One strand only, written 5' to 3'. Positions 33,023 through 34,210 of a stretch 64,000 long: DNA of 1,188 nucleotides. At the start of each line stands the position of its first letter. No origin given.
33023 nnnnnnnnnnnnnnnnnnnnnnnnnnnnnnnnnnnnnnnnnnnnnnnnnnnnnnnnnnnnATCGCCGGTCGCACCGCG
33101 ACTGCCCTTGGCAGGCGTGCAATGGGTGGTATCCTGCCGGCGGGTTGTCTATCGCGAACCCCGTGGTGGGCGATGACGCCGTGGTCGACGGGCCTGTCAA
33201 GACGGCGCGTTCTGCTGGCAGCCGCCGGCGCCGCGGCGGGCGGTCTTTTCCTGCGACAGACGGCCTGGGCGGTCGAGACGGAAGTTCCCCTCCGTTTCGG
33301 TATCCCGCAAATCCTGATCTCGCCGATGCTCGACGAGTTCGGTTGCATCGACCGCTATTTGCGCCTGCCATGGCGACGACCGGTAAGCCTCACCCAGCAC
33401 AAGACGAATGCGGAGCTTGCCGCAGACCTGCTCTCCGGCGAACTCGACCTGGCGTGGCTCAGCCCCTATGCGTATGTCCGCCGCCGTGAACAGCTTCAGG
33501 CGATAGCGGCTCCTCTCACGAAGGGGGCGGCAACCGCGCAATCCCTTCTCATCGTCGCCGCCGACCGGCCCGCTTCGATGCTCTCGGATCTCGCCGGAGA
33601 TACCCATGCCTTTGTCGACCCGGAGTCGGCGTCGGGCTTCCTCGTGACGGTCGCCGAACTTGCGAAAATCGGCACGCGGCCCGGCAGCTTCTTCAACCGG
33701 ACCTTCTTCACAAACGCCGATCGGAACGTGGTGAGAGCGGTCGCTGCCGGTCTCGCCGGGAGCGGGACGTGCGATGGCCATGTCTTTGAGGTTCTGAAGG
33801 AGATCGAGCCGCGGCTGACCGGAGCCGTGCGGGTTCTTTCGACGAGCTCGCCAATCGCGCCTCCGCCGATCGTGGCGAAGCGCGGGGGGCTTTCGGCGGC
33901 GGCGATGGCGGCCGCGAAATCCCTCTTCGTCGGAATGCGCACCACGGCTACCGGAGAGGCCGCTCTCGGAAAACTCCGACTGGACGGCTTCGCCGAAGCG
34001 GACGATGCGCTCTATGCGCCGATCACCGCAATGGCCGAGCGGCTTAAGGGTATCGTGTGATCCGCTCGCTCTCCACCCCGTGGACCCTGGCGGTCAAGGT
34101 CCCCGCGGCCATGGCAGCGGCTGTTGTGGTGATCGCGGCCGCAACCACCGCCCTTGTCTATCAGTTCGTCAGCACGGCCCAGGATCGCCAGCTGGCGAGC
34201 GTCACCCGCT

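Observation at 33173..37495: Orphan PhnD-like binding protein + histidine kinase + sigma54 activator, wired to a small secreted Sel1-repeat protein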

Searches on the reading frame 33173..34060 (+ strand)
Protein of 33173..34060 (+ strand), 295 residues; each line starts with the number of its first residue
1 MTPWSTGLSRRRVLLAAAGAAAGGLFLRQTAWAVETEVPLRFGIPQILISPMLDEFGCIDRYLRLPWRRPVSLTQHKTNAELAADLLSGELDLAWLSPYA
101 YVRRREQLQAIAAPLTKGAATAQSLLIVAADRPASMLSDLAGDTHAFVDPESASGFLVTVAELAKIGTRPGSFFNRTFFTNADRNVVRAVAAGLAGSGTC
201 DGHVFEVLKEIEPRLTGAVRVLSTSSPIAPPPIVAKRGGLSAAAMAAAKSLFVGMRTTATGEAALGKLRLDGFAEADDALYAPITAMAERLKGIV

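Call 4: search_protein_families(library=pfam, proteins=[window:33173-34060:+], max_evalue=0.01)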
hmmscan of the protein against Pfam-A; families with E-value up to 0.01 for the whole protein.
window:33173-34060:+ (295 aa): 1 family
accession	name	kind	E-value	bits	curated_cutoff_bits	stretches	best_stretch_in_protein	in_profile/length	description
PF12974.12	Phosphonate-bd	-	3.2e-43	148.3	27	1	68-281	28-242/242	ABC transporter, phosphonate, periplasmic substrate-binding protein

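Call 5: search_solved_structures(query=window:33173-34060:+, max_evalue=0.01, show_alignments=2)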
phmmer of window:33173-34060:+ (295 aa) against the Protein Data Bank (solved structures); distinct sequences matched with E-value up to 0.01: 14.
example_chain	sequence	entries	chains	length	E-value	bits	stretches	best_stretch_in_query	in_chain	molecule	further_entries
6esv_A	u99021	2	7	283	2e-51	178.2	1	40-292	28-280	Putative periplasmic phosphite-binding-like protein (Pbl) PtxB-like protein designated Aio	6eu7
6esk_A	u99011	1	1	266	2.1e-51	178.2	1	40-292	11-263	Putative periplasmic phosphite-binding-like protein (Pbl) PtxB-like protein designated Aio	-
8ed5_A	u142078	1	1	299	1.1e-50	175.8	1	39-292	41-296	Putative periplasmic phosphite-binding-like protein (Pbl) PtxB-like protein designated Aio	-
6x8w_A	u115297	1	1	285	3e-26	95.6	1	47-290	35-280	ArrX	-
6x6b_A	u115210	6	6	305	2.6e-25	92.6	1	47-290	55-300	ArrX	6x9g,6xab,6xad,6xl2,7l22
5lv1_A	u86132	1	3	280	4.6e-09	39.3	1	78-285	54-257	PtxB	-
6ght_A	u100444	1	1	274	1.7e-07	34.1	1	34-176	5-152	Probable phosphite transport system-binding protein HtxB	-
6ghq_A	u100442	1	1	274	1.7e-07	34.1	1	34-176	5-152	Probable phosphite transport system-binding protein HtxB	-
5me4_A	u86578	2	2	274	1.7e-07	34.1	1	34-176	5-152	Probable phosphite transport system-binding protein HtxB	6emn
5o2j_A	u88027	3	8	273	6.2e-07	32.3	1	82-288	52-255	Probable phosphite transport system-binding protein PtxB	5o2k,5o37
5jvb_A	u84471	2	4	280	1.3e-06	31.3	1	68-255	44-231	Phosphonate ABC transporter, periplasmic phosphonate-binding protein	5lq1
3s4u_A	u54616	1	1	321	6.7e-06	28.9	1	89-288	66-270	PhnD, subunit of alkylphosphonate ABC transporter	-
3p7i_A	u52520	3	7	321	4e-05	26.3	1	89-288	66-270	PhnD, subunit of alkylphosphonate ABC transporter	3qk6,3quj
3n5l_A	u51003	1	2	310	8.6e-05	25.3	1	90-286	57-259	Binding protein component of ABC phosphonate transporter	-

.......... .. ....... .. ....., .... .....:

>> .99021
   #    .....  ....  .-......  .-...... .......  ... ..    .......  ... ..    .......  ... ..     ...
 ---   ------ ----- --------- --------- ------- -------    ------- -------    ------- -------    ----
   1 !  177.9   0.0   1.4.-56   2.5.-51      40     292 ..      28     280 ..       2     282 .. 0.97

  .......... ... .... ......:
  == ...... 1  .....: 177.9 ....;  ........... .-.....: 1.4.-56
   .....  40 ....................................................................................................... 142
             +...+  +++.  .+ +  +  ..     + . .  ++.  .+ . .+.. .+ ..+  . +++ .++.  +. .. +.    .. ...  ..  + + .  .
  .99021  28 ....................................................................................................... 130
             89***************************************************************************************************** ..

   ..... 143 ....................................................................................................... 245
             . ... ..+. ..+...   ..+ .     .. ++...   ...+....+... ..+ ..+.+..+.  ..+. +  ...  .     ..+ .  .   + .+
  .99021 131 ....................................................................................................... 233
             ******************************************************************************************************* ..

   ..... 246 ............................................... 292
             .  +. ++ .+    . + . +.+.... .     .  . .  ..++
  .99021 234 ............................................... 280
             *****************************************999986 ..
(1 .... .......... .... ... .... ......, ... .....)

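Call 6: search_protein_families(library=ncbifam, proteins=[window:33173-34060:+], max_evalue=0.01)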
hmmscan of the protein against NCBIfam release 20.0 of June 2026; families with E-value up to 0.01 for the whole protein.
window:33173-34060:+ (295 aa): 4 families
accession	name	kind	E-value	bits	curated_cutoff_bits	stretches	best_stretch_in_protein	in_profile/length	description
TIGR03431.1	PhnD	equivalog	7.6e-24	84.6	261.1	1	19-291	9-286/288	phosphonate ABC transporter substrate-binding protein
TIGR01098.1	3A0109s03R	subfamily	3.2e-22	79.2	112.05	1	13-236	5-235/253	phosphate/phosphite/phosphonate ABC transporter substrate-binding protein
TIGR04553.1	ABC_peri_selen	hypoth_equivalog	5.4e-11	42.4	250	1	56-291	19-262/266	putative selenate ABC transporter substrate-binding protein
NF049985.1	SBP_like_Rv1680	exception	0.006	16.3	400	1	81-168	42-131/268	Rv1680 family SBP-like protein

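Call 16: find_homologous_proteins(query=window:33173-34060:+, max_evalue=1e-20)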
Query window:33173-34060:+ (295 aa): 85 proteins with E <= 1e-20 among 8000 candidates.
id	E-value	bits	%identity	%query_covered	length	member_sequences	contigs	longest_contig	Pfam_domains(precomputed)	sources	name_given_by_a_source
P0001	3.8e-185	632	100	100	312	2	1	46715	PF12974.13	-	-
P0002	2.2e-76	275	53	97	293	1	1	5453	PF12974.13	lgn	-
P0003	4.0e-56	208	43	83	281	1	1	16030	PF12974.13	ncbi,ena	-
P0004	1.8e-55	206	46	86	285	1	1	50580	PF12974.13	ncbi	ncbi:MAG: hypothetical protein OHK0024_06580 [Thalassobaculales bacterium]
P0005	3.1e-55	206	44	98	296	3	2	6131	PF12974.13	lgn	-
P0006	2.5e-54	203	43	86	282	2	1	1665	PF12974.13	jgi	jgi:phosphonate transport system substrate-binding protein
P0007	4.9e-53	198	40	91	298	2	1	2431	PF12974.13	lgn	-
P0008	5.2e-53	198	41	87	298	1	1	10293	PF12974.13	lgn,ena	-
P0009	5.3e-53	198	40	97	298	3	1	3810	PF12974.13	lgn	-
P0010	7.1e-53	198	42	98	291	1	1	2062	PF12974.13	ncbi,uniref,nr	ncbi:phosphonate ABC transporter substrate-binding protein [Bosea sp. Tri-44]|uniref:substrate-bindi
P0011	8.9e-53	197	41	97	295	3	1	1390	PF12974.13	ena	-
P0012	1.0e-52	197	40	97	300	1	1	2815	PF12974.13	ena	-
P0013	4.2e-52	195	39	97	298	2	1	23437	PF12974.13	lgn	-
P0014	9.3e-52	194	40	96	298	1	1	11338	PF12974.13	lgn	-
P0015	5.2e-51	192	41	86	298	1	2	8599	PF12974.13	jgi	jgi:phosphonate transport system substrate-binding protein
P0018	2.5e-50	189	38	97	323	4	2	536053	PF12974.13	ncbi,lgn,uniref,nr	ncbi:MAG: PhnD/SsuA/transferrin family substrate-binding protein [Bosea sp.]|uniref:substrate-bindin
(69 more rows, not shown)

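Call 20: find_encoding_contigs(protein=P0002, flank=10000, max_places=6)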
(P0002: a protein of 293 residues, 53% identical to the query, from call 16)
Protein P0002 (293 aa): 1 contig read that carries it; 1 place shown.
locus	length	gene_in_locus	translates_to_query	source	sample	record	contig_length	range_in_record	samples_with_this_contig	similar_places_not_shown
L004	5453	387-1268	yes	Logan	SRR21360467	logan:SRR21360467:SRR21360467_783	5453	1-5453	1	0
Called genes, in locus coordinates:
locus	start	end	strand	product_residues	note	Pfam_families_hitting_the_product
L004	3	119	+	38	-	?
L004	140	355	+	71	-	-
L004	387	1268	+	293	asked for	PF12974:Phosphonate-bd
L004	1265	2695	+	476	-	PF00512:HisKA (weak), PF02518:HATPase_c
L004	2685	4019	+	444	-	PF00072:Response_reg, PF00158:Sigma54_activat, PF14532:Sigma54_activ_2, PF07728:AAA_5 (weak), PF25601:AAA_lid_14, PF02954:HTH_8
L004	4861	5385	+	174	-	PF08238:Sel1 (weak)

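Call 28: find_related_loci(query=A1, collection=genome_contigs, flank=10000)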
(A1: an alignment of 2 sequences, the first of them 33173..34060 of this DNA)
Query A1 (295 aa) in genome_contigs; peptide patterns used: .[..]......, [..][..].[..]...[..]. (x = any residue, [..] = any of these).
22 stretches matched a pattern, but none encodes a relative of the query by tblastn (E <= 1e-3).

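Call 29: search_protein_representatives(protein=window:33173-34060:+)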
Query: 295 residues. Proteins with E-value up to 0.001 (for the whole library): 3209; up to 1e-10: 859; up to 1e-30: 43. The best 150 are listed.
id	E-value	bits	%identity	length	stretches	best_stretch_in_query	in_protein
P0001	1.2e-185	631.6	100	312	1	1-295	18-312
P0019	8.4e-51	189.3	41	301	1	8-290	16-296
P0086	1.4e-48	182.0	38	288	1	18-284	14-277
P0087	6.2e-45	170.1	39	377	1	7-286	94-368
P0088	4.3e-42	160.8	37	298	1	13-282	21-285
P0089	1.1e-41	159.4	37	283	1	11-291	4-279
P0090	2.9e-39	151.5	35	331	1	33-291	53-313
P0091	7.0e-39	150.2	41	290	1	6-226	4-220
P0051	8.0e-39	150.0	41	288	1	7-235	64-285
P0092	3.3e-38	148.0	39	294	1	6-290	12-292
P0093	4.2e-38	147.7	56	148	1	148-291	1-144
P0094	5.8e-38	147.2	37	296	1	40-286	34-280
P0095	3.4e-37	144.7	34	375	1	31-287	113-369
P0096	3.7e-36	141.3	37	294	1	36-286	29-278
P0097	7.7e-36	140.3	42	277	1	9-211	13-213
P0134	1.4e-28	116.4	34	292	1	29-288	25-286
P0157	9.5e-27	110.4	57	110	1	187-295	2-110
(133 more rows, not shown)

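Call 31: find_encoding_contigs(protein=P0004, flank=8000, max_places=2)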
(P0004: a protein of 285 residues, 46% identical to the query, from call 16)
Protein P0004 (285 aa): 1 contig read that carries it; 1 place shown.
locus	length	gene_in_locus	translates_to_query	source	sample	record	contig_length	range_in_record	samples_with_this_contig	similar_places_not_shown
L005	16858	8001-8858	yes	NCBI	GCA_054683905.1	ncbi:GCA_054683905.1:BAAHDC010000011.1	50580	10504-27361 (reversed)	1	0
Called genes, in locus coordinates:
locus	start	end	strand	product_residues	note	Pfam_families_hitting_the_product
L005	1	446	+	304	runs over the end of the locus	PF13489:Methyltransf_23, PF08241:Methyltransf_11, PF08242:Methyltransf_12, PF13649:Methyltransf_25, PF13847:Methyltransf_31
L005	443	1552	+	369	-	PF13579:Glyco_trans_4_4, PF13439:Glyco_transf_4 (weak), PF00534:Glycos_transf_1, PF13692:Glyco_trans_1_4, PF13524:Glyco_trans_1_2 (weak)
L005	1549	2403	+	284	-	PF00535:Glycos_transf_2, PF13641:Glyco_tranf_2_3 (weak)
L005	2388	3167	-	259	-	PF02900:LigB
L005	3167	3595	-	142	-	PF07681:DoxX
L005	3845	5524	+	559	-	PF02776:TPP_enzyme_N, PF00205:TPP_enzyme_M, PF02775:TPP_enzyme_C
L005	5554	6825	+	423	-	PF13449:Phytase-like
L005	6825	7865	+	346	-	PF00005:ABC_tran, PF08402:TOBE_2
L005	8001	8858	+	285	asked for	PF12974:Phosphonate-bd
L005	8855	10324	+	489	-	PF00512:HisKA (weak), PF13581:HATPase_c_2 (weak), PF02518:HATPase_c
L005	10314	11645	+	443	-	PF00072:Response_reg, PF00158:Sigma54_activat, PF14532:Sigma54_activ_2, PF07728:AAA_5 (weak), PF25601:AAA_lid_14, PF02954:HTH_8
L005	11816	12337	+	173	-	PF00355:Rieske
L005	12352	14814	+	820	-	PF18465:Rieske_3, PF00384:Molybdopterin, PF01568:Molydop_binding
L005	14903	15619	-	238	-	PF00027:cNMP_binding, PF13545:HTH_Crp_2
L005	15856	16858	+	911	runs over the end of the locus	PF01306:LacY_symp (faint), PF07690:MFS_1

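Call 32: find_encoding_contigs(protein=P0018, flank=8000, max_places=2)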
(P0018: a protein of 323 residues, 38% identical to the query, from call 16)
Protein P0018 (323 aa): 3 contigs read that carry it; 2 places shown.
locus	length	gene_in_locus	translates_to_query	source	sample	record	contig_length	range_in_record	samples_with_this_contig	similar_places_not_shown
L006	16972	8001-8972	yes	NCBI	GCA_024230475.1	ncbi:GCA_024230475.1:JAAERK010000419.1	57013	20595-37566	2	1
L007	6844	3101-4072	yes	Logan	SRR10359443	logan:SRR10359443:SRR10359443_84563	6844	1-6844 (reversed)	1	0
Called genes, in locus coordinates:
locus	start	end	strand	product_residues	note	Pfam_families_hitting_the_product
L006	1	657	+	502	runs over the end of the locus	PF00206:Lyase_1, PF14698:ASL_C2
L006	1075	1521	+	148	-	PF00903:Glyoxalase (weak), PF06983:3-dmu-9_3-mt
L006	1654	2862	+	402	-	PF07690:MFS_1, PF06779:MFS_4, PF12832:MFS_1_like (faint), PF13347:MFS_2 (weak), PF07690:MFS_1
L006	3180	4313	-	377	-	-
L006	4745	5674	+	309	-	PF20275:CTD10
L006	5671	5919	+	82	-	PF20293:MC6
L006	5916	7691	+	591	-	PF20275:CTD10, PF10088:DUF2326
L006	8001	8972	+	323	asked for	PF12974:Phosphonate-bd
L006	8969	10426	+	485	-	PF00512:HisKA (weak), PF02518:HATPase_c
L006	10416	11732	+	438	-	PF00072:Response_reg, PF00158:Sigma54_activat, PF14532:Sigma54_activ_2, PF07728:AAA_5, PF25601:AAA_lid_14, PF18024:HTH_50 (weak), PF02954:HTH_8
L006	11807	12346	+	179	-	PF13411:MerR_1 (weak)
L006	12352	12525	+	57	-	-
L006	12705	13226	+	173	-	PF00355:Rieske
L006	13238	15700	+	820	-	PF18465:Rieske_3, PF00384:Molybdopterin, PF01568:Molydop_binding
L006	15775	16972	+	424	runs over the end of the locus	PF03453:MoeA_N, PF00994:MoCF_biosynth, PF03454:MoeA_C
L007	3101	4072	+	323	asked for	PF12974:Phosphonate-bd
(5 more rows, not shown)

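Call 35: find_related_loci(query=A1, collection=metagenome_contigs, flank=10000)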
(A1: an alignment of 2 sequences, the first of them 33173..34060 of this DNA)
Query A1 (295 aa) in metagenome_contigs; peptide patterns used: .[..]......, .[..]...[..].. (x = any residue, [..] = any of these).
279 stretches matched a pattern, but none encodes a relative of the query by tblastn (E <= 1e-3).

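Call 36: find_encoding_contigs(protein=P0093, flank=10000, max_places=4)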
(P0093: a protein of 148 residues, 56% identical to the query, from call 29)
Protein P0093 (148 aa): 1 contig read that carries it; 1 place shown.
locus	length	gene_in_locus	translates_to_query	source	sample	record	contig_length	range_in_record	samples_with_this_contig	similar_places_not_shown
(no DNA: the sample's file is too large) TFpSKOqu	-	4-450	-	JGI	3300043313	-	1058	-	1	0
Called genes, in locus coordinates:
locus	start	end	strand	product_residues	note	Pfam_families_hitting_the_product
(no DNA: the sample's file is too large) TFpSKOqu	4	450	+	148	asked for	PF12974:Phosphonate-bd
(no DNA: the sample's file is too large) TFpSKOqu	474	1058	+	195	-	?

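Call 37: find_encoding_contigs(protein=P0157, flank=10000, max_places=4)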
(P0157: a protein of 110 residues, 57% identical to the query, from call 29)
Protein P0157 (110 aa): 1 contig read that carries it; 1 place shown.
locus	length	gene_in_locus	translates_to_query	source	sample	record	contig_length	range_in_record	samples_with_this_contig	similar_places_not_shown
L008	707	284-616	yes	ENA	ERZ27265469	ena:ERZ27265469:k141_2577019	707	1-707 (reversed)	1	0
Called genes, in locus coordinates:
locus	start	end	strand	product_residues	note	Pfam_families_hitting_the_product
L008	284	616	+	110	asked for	PF12974:Phosphonate-bd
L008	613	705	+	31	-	?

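Call 70: predict_structure(alignment_id=A3)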
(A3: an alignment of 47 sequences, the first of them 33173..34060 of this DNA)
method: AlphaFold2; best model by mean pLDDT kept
length: 295 residues; sequences in the alignment: 47
mean_pLDDT: 90.6   pTM: 0.83
mean pLDDT of the five models: 90.6, 90.3, 89.2, 88.9, 88.0
residues with pLDDT >= 90: 235; 70-90: 21; 50-70: 38; < 50: 1
segments of 3 or more residues with pLDDT < 50: none
pLDDT, mean of each block of 10 residues (from residue 1): 57 68 59 70 80 77 89 94 98 98 98 97 98 98 98 97 96 98 96 98 95 97 98 98 95 96 94 97 96 81
secondary structure, 60 per line:
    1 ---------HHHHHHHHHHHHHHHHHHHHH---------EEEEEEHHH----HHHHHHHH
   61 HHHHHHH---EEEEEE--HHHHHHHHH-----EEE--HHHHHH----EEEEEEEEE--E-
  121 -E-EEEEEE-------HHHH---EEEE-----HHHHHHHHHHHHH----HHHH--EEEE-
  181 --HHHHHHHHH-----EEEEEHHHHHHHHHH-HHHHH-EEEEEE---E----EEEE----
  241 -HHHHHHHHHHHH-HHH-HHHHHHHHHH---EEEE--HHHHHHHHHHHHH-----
elements in order: H10-30 E40-45 H53-67 E71-76 H79-87 E93-95 H98-103 E108-116 E124-129 H137-140 E144-147 H153-165 H170-173 E176-179 H183-191 E197-201 H202-211 H213-217 E219-224 E233-236 H242-253 H259-268 E272-275 H278-290

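Call 74: fold_search(model_id=the predicted structure, library=pdb)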
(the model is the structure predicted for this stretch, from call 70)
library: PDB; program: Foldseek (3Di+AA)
matches with E <= 10: 1406; with E <= 0.001: 976
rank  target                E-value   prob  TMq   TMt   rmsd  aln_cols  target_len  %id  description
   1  6esk                  1.5e-34  1.00  0.84  0.94   1.2       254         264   39  Structure of the apo form of AioX from Rhizobium sp. str. NT-26 (released 2018-10-17)
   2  6eu7_D                1.2e-33  1.00  0.84  0.96   1.4       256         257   39  Structure of the arsenite-bound form of AioX from Rhizobium sp. str. NT-26 (released 2018-10-17)
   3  6esv                  2.0e-33  1.00  0.84  0.95   1.3       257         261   39  Structure of the phosphate-bound form of AioX from Rhizobium sp. str. NT-26 (released 2018-10-17)
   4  8ed5                  2.1e-33  1.00  0.82  0.93   1.5       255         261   40  Crystal structure of loop deletion AioX mutant from Pseudorhizobium sp. str. NT-26 (released 2023-11-08)
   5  6eu7_B                4.0e-33  1.00  0.85  0.95   1.4       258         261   39  Structure of the arsenite-bound form of AioX from Rhizobium sp. str. NT-26 (released 2018-10-17)
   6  6eu7_A                8.7e-33  1.00  0.84  0.95   1.5       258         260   39  Structure of the arsenite-bound form of AioX from Rhizobium sp. str. NT-26 (released 2018-10-17)
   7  6x8w                  1.5e-28  1.00  0.80  0.92   1.9       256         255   28  Structure of ArrX Y138A mutant protein bound to sulfate from Chrysiogenes arsenatis (released 2021-02-17)
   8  7l22                  6.4e-28  1.00  0.79  0.91   2.1       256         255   28  Structure of chloride soak form of ArrX from Chrysiogenes arsenatis (released 2021-02-17)
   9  6xl2                  1.9e-27  1.00  0.79  0.90   2.0       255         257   28  Structure of the arsenate-bound form of ArrX from Chrysiogenes arsenatis (released 2021-02-17)
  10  6x9g                  2.6e-27  1.00  0.78  0.89   2.3       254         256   27  Structure of the malonate-bound form of ArrX from Chrysiogenes arsenatis (released 2021-02-17)
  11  6xab                  1.2e-26  1.00  0.80  0.93   1.8       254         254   28  Structure of the acetate-bound form of ArrX from Chrysiogenes arsenatis (released 2021-02-17)
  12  5lv1_A                2.2e-20  1.00  0.75  0.83   2.6       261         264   23  2.12 A resolution structure of PtxB from Prochlorococcus marinus (MIT 9301) in complex with phosphite (released 2017-12-06)
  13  5lq1_B                4.7e-20  1.00  0.77  0.88   2.2       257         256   22  1.41 A resolution structure of PtxB from Trichodesmium erythraeum IMS101 in complex with methylphosphonate (released 2017-12-06)
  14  5jvb_B                6.9e-20  1.00  0.76  0.88   2.5       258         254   21  1.95A resolution structure of PtxB from Trichodesmium erythraeum IMS101 in complex with phosphite (released 2017-11-29)
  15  5lq1_A                1.2e-19  1.00  0.77  0.87   2.2       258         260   22  1.41 A resolution structure of PtxB from Trichodesmium erythraeum IMS101 in complex with methylphosphonate (released 2017-12-06)
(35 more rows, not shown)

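Call 84: list_cluster_members(proteins=[P0134, P0093, P0272])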
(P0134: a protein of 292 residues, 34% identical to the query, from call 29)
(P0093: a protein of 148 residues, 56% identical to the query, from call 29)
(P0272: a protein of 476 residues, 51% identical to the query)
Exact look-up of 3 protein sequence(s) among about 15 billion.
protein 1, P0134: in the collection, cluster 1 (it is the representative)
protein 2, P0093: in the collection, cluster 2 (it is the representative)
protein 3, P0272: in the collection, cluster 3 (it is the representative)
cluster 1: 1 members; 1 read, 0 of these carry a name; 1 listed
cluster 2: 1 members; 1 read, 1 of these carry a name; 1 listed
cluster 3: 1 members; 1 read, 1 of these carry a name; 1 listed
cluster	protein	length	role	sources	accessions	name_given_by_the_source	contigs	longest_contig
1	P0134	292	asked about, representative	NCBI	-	-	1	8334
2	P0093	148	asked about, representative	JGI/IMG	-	phosphonate transport system substrate-binding protein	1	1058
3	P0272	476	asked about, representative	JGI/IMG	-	signal transduction histidine kinase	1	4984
